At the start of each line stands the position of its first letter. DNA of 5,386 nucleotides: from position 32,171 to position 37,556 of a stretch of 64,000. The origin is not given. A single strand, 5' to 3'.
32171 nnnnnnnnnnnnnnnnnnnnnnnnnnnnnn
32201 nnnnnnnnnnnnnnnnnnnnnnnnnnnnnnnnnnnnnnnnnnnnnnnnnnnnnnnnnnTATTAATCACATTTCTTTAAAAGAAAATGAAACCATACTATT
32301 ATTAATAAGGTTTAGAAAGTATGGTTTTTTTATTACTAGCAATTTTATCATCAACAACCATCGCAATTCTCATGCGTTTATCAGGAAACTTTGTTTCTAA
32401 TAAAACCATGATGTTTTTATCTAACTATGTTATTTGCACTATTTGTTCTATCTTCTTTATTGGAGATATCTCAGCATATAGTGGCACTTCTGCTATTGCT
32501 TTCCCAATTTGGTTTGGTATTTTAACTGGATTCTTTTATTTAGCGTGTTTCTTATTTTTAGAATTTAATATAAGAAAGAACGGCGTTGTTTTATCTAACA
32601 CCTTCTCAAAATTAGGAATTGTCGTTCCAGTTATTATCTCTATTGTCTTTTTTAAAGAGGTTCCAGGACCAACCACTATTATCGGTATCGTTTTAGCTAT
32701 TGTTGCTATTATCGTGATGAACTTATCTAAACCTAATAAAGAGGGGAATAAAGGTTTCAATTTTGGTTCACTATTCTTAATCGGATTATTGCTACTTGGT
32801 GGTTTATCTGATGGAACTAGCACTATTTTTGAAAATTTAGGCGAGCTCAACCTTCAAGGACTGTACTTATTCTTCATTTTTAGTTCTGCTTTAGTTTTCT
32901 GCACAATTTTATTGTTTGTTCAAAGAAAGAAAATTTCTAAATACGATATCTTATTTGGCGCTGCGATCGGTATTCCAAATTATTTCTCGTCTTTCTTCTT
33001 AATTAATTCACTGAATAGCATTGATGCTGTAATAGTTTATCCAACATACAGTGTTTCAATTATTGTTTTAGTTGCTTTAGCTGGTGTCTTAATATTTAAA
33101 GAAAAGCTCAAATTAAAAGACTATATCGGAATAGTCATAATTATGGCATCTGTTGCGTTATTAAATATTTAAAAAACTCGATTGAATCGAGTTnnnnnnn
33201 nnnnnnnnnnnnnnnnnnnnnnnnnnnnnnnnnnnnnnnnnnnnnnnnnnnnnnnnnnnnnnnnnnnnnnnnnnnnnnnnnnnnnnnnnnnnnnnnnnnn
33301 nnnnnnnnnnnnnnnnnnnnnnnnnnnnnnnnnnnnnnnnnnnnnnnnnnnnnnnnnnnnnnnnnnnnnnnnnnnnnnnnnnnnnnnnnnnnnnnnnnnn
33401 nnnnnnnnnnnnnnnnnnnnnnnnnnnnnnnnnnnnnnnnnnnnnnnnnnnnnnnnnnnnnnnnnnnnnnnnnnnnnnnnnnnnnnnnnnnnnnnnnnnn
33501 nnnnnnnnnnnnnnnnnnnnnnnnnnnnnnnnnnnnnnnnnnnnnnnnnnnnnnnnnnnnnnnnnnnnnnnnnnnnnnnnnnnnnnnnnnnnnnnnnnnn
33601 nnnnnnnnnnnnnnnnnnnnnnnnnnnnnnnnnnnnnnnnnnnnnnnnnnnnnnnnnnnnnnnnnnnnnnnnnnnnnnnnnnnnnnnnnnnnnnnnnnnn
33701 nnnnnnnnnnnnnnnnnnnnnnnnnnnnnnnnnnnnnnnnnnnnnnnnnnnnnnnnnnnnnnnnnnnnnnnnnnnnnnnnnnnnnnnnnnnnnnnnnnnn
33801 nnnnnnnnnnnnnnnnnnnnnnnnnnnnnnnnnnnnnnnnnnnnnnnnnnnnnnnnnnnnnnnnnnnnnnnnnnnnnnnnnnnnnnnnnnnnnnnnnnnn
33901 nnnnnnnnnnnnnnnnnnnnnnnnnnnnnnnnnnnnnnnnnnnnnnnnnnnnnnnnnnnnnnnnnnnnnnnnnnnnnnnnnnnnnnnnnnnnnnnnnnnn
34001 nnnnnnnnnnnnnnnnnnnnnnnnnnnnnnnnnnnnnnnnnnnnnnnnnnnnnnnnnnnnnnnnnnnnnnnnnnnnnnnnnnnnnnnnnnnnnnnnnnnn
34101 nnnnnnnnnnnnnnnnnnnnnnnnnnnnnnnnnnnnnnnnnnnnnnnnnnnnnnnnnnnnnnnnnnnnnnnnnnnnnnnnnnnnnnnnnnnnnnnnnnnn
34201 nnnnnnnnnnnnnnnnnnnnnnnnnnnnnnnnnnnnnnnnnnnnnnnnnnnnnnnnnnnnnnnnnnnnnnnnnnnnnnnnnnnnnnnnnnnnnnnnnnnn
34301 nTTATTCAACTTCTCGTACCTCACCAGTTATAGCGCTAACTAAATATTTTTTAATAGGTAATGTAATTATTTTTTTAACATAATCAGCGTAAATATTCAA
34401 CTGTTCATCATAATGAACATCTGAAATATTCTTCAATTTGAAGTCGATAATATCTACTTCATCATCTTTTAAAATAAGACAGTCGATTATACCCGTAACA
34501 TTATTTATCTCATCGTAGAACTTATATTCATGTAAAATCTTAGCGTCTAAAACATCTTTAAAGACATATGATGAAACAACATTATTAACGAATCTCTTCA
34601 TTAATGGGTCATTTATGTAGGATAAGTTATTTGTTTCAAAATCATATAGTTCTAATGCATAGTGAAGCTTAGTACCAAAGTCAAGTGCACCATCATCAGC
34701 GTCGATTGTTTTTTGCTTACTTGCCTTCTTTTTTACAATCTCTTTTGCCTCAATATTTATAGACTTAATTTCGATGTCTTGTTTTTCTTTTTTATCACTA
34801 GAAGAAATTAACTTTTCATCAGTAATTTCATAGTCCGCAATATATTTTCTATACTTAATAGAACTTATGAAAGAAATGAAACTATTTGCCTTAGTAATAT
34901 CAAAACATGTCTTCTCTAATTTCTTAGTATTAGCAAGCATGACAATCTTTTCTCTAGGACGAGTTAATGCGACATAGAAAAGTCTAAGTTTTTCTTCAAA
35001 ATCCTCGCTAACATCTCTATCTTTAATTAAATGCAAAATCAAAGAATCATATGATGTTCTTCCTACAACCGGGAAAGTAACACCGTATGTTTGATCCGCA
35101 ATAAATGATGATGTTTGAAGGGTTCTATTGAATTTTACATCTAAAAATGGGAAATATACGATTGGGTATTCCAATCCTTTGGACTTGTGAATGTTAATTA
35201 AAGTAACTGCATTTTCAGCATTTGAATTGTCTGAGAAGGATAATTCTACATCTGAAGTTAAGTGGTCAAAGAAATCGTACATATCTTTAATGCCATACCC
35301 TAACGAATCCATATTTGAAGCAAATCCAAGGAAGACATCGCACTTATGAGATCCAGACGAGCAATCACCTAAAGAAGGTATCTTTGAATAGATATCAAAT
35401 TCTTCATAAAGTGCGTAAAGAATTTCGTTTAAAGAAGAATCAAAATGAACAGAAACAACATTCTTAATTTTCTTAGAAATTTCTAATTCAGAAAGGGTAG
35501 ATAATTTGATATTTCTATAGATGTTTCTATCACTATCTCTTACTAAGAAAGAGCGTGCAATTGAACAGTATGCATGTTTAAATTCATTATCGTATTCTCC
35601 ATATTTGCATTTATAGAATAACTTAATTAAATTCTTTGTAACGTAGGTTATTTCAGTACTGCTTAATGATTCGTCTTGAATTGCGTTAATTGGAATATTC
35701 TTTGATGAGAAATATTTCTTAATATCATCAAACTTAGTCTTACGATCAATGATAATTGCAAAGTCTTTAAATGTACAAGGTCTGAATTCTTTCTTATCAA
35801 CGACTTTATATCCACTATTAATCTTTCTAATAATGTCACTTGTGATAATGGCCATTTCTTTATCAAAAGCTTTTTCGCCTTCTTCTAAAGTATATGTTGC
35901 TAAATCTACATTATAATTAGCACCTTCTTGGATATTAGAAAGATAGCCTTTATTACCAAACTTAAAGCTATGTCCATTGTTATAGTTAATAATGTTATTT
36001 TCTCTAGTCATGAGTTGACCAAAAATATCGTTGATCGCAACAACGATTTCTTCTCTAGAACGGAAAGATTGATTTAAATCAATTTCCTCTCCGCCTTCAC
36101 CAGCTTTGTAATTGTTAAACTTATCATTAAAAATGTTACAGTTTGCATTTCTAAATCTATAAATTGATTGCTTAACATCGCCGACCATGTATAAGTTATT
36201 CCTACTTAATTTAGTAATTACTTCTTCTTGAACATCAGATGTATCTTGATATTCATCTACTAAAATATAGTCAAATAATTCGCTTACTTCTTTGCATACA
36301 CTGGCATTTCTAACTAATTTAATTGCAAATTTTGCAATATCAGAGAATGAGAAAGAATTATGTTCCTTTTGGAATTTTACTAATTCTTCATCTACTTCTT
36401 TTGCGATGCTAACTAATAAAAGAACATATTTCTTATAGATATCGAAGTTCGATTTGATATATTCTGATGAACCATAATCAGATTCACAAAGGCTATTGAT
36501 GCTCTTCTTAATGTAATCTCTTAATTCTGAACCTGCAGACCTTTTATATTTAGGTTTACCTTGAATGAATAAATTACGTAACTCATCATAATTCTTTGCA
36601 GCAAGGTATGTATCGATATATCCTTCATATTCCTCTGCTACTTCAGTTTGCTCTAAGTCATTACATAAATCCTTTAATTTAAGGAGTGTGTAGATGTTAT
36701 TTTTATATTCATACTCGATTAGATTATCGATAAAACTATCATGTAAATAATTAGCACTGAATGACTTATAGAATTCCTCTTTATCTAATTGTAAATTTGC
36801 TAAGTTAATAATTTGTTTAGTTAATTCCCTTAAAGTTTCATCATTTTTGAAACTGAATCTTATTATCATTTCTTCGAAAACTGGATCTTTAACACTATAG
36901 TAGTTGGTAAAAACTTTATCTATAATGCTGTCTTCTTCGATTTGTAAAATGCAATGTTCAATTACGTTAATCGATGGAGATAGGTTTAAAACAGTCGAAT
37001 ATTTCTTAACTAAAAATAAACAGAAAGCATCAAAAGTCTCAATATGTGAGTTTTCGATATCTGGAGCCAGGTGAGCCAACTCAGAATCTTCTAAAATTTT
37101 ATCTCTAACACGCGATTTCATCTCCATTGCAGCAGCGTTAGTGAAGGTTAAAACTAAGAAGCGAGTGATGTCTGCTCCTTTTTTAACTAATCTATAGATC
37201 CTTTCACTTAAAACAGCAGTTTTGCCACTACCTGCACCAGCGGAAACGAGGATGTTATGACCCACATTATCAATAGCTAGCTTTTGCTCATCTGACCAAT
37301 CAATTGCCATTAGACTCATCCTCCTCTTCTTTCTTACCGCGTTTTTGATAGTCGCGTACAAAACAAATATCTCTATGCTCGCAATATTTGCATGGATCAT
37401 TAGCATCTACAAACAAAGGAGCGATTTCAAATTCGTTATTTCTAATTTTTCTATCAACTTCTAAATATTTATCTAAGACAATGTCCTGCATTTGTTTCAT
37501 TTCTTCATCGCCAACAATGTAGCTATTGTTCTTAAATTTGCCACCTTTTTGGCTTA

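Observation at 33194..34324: Unknown 376-aa protein encoded as the third cistron of the addB-addA operon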

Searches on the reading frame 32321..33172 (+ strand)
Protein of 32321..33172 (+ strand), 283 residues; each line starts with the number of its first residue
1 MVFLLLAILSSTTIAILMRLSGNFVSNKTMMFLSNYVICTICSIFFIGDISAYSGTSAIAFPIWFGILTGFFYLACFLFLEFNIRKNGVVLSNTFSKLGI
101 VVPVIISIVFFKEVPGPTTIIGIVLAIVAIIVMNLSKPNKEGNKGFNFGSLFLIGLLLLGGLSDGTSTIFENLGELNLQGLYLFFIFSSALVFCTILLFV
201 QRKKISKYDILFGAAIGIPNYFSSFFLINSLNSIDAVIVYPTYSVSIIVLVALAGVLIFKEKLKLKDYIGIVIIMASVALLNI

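Call 5: search_protein_families(library=pfam, proteins=[window:32321-33172:+], max_evalue=1)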
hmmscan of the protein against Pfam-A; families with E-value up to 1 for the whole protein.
window:32321-33172:+ (283 aa): 4 families
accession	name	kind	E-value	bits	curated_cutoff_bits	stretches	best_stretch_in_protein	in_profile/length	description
PF00892.27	EamA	-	5.3e-14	53.1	28.2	2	155-282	5-134/135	EamA-like transporter family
PF00893.25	Multi_Drug_Res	-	2.2e-08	35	23.7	2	221-274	40-93/93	Small Multidrug Resistance protein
PF06800.18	Sugar_transport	-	0.0006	19.7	26.3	1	27-132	171-272/280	Sugar transport protein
PF10639.15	TMEM234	-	0.17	12.4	30.1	1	220-281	51-112/113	Putative transmembrane family 234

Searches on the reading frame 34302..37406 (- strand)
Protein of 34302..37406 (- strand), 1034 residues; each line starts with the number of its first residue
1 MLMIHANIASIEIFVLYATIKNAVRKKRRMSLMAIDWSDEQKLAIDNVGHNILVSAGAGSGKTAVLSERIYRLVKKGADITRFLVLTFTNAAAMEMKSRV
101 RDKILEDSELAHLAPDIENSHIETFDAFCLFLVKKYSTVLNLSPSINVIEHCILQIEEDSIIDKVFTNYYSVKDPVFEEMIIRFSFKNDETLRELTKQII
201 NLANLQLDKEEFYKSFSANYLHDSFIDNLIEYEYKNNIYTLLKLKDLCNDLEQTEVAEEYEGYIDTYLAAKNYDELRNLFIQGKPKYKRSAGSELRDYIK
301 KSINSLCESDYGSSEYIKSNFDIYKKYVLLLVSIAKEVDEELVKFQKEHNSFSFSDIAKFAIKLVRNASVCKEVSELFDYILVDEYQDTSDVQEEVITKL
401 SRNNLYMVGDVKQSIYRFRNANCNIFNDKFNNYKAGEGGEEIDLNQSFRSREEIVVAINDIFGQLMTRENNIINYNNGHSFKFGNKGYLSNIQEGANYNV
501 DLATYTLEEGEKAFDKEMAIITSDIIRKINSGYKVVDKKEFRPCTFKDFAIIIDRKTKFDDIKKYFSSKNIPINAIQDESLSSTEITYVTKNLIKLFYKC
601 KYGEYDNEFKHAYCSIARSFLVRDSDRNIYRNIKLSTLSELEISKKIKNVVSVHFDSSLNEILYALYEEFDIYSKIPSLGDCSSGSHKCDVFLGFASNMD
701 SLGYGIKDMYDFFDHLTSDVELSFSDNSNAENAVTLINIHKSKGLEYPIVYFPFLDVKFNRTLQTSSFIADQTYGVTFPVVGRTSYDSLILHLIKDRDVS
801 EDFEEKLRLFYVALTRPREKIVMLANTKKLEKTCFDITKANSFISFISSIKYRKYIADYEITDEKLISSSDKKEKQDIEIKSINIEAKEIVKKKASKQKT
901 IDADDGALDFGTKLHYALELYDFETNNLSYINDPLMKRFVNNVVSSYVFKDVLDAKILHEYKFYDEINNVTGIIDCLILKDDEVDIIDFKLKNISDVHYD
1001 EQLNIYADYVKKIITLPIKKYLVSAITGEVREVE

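Call 5: search_protein_families(library=pfam, proteins=[window:34302-37406:-], max_evalue=1)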
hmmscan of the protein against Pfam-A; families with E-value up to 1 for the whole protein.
window:34302-37406:- (1034 aa): 11 families
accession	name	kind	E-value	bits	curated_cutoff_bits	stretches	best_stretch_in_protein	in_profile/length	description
PF00580.27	UvrD-helicase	-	7.7e-53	180.3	23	1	37-433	1-270/271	UvrD/REP helicase N-terminal domain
PF13245.12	AAA_19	-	1.1e-15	58.5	25.1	1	49-419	11-134/134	AAA domain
PF13361.12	UvrD_C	-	6.4e-11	42.7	25.6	1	713-825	264-347/350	UvrD-like helicase C-terminal domain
PF13538.12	UvrD_C_2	-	8.1e-08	32.5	27.4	2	734-755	2-25/52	UvrD-like helicase C-terminal domain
PF01443.25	Viral_helicase1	-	8.4e-06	26.2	21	1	377-423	59-106/228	Viral superfamily 1 RNA helicase core domain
PF00270.35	DEAD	-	0.0011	19.1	26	1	40-104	3-69/167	DEAD/DEAH box helicase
PF12705.13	PDDEXK_1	-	0.0069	16.8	22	1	968-1012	122-171/247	PD-(D/E)XK nuclease superfamily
PF04851.21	ResIII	-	0.008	16.5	22.5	1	42-102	9-75/164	Type III restriction enzyme, res subunit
PF25199.1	nSTAND_NTPase5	-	0.041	14.1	34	1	51-78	43-71/145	Novel STAND NTPase 5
PF05266.19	DUF724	-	0.11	12.8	38.4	1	824-904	73-156/188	Protein of unknown function (DUF724)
PF13604.12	AAA_30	-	0.13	12.4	27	1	39-99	4-65/191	AAA domain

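Call 6: search_protein_families(library=ncbifam, proteins=[window:34302-37406:-], max_evalue=1)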
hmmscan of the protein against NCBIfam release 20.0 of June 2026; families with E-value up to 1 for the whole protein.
window:34302-37406:- (1034 aa): 15 families
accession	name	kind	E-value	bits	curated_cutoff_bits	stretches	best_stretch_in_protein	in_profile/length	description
TIGR02785.1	addA_Gpos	equivalog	3.3e-112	376.4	707.65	4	289-589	294-620/1234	helicase-exonuclease AddAB subunit AddA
TIGR00609.1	recB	equivalog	2.2e-44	152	696.05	2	117-894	110-878/1175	exodeoxyribonuclease V subunit beta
TIGR02784.1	addA_alphas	equivalog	1.1e-43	149.9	860.75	4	271-574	276-612/1138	double-strand break repair helicase AddA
TIGR01073.1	pcrA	equivalog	3.4e-42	144.7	911.2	4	333-483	164-314/725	DNA helicase PcrA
NF010485.0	PRK13909.1-2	equivalog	7.7e-39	133.6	650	1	54-1030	8-904/909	RecB-like helicase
TIGR01074.1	rep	equivalog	2.3e-30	105.5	951.45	3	40-216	5-170/668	DNA helicase Rep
NF010487.0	PRK13909.1-4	equivalog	5.8e-30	104.3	759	2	55-572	10-501/924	RecB-like helicase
NF008743.0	PRK11773.1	equivalog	1.5e-29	102.9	965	3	36-143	9-108/720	DNA helicase II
TIGR01075.1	uvrD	equivalog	5.7e-28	97.6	1144.45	2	362-463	192-293/715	DNA helicase II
NF008276.0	PRK11054.1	equivalog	1.4e-26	93.2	543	3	39-136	199-286/684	DNA helicase IV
NF008172.0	PRK10919.1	equivalog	5.1e-23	81.1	1168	2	348-502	177-316/673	DNA helicase Rep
NF008128.0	PRK10876.1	equivalog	3.1e-19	68.2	1697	3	331-465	328-464/1181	exodeoxyribonuclease V subunit beta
NF010486.0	PRK13909.1-3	equivalog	6.3e-12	44.3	1109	1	54-465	10-426/921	RecB-like helicase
NF010484.0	PRK13909.1-1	equivalog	1.9e-08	32.6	1074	2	52-108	8-66/945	RecB-like helicase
TIGR00388.1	glyQ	equivalog_domain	0.054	12.8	361.45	1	392-455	179-241/293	glycine--tRNA ligase subunit alpha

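Call 56: find_related_loci(query=A4, collection=metagenome_contigs, flank=6000)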
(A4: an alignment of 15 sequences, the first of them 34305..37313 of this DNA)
Query A4 (1003 aa) in metagenome_contigs; peptide patterns used: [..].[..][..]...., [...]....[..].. (x = any residue, [..] = any of these).
600 stretches matched a pattern (row limit reached: there are more); 591 encode a relative of the query (tblastn E <= 1e-3); the best 80 are kept; 80 distinct loci.
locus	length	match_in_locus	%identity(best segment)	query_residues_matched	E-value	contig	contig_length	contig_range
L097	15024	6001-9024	35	1-1002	2e-155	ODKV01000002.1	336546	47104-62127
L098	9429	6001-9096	35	6-1002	2e-153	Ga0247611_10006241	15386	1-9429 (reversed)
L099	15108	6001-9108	34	4-1001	4e-153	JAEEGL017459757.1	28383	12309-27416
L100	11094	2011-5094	34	6-1003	1e-147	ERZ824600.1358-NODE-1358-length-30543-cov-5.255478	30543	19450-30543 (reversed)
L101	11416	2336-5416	34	6-1002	3e-147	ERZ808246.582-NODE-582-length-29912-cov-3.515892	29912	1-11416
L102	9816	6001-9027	34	7-1003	1e-140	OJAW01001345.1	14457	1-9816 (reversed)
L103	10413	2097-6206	33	5-993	2e-137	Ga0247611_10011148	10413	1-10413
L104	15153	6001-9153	33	2-1003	3e-129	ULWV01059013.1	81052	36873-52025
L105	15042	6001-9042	37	4-995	5e-162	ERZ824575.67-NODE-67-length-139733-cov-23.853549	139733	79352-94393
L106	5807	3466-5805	34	6-779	4e-111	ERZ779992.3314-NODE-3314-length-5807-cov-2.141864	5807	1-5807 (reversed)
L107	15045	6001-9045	36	1-1001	1e-158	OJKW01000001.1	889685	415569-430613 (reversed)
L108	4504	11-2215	34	309-1003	2e-95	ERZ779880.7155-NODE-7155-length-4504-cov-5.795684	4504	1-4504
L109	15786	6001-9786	30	7-1003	4e-90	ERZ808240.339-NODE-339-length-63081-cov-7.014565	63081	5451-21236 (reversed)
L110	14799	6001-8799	27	2-815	8e-72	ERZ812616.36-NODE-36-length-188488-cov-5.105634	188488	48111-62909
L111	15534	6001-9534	26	13-997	2e-71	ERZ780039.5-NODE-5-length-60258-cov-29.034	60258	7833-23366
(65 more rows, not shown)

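Call 60: search_protein_families(library=pfam, proteins=[L107:9153-11090:+, L107:11090-12937:+, L107:2900-3616:+, L105:9073-10251:+, L105:10235-11806:+, L105:3222-3617:+, L105:2760-3215:+], max_evalue=0.001)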
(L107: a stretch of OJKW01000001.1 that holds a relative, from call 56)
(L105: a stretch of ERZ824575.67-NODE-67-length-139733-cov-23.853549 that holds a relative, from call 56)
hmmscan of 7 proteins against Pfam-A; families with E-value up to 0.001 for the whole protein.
L107:9153-11090:+ (645 aa): 3 families
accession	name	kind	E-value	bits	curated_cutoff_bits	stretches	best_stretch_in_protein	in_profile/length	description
PF00512.31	HisKA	-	7.3e-15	55.2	26.9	1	249-315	1-65/66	His Kinase A (phospho-acceptor) domain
PF02518.31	HATPase_c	-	1.1e-09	39.1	26.4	1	361-463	1-97/111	Histidine kinase-, DNA gyrase B-, and HSP90-like ATPase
PF00072.30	Response_reg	-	8.1e-06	26.4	30.2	1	534-631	1-106/111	Response regulator receiver domain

L107:11090-12937:+ (615 aa): 5 families
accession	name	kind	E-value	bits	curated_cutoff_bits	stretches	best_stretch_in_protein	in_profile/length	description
PF02518.31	HATPase_c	-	4.5e-26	91.9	26.4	1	352-465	1-109/111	Histidine kinase-, DNA gyrase B-, and HSP90-like ATPase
PF00072.30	Response_reg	-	5.3e-21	75.3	30.2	1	496-607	1-109/111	Response regulator receiver domain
PF00512.31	HisKA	-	7.3e-11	42.4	26.9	1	238-304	1-65/66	His Kinase A (phospho-acceptor) domain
PF19233.4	DUF5886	-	0.00018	22.3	36.5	0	190-279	50-134/135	Family of unknown function (DUF5886)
PF05577.18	Peptidase_S28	-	0.00094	18.5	25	0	320-419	180-279/434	Serine carboxypeptidase S28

L107:2900-3616:+ (238 aa): 1 family
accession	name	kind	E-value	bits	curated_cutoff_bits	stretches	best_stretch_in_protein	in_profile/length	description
PF04474.17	DUF554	-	1.4e-64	218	25.1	1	1-232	1-219/220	Protein of unknown function (DUF554)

L105:9073-10251:+ (392 aa): 7 families
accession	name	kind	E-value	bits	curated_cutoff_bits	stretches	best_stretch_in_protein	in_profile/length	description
PF03486.20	HI0933_like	-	3.2e-63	213.9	50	1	2-388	2-242/244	HI0933-like protein Rossmann domain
PF22780.1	HI0933_like_1st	-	2.8e-18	66.7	27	1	181-336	2-165/165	HI0933-like protein barrel and H2TH domain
PF01266.30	DAO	-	1.6e-08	34.9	27.9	0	2-99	1-93/353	FAD dependent oxidoreductase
PF00890.30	FAD_binding_2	-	2.8e-05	23.9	20.4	0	3-36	2-36/414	FAD binding domain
PF13450.12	NAD_binding_8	-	7.6e-05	23.3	21.9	1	5-35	1-32/68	NAD(P)-binding Rossmann-like domain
PF07992.20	Pyr_redox_2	-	8.6e-05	22.5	26.1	1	1-153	1-109/291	Pyridine nucleotide-disulphide oxidoreductase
PF13738.12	Pyr_redox_3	-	0.00021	21.1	30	0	5-34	2-32/305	Pyridine nucleotide-disulphide oxidoreductase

L105:10235-11806:+ (523 aa): 8 families
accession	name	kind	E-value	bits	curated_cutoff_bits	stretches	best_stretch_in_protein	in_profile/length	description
PF21688.3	FAD-depend_C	-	1.3e-67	228.3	27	1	280-469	1-197/197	FAD-dependent protein, C-terminal domain-like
PF03486.20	HI0933_like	-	6.7e-08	32.7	50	1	97-133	4-40/244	HI0933-like protein Rossmann domain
PF07992.20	Pyr_redox_2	-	4.5e-07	30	26.1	0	97-126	4-33/291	Pyridine nucleotide-disulphide oxidoreductase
PF13450.12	NAD_binding_8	-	5.5e-07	30.2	21.9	1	98-140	1-41/68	NAD(P)-binding Rossmann-like domain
PF01266.30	DAO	-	6.8e-07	29.6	27.9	0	97-126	3-32/353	FAD dependent oxidoreductase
PF00890.30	FAD_binding_2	-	4.6e-05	23.2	20.4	0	97-127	3-33/414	FAD binding domain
PF13738.12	Pyr_redox_3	-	0.00037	20.3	30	0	97-126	1-31/305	Pyridine nucleotide-disulphide oxidoreductase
PF01946.23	Thi4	-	0.00037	20.3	26.2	0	97-124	21-49/235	Thi4 family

L105:3222-3617:+ (131 aa): 1 family
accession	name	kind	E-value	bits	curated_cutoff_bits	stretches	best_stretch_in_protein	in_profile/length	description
PF13780.11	DUF4176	-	1.3e-22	80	25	1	8-78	1-70/74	Domain of unknown function (DUF4176)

L105:2760-3215:+ (151 aa): 2 families
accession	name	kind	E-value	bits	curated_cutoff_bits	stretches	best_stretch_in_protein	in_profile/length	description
PF00293.34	NUDIX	-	1.6e-14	54.5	21.1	1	16-127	6-119/134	NUDIX domain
PF13869.12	NUDIX_2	-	0.00013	21.9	27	1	26-86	60-120/188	Nucleotide hydrolase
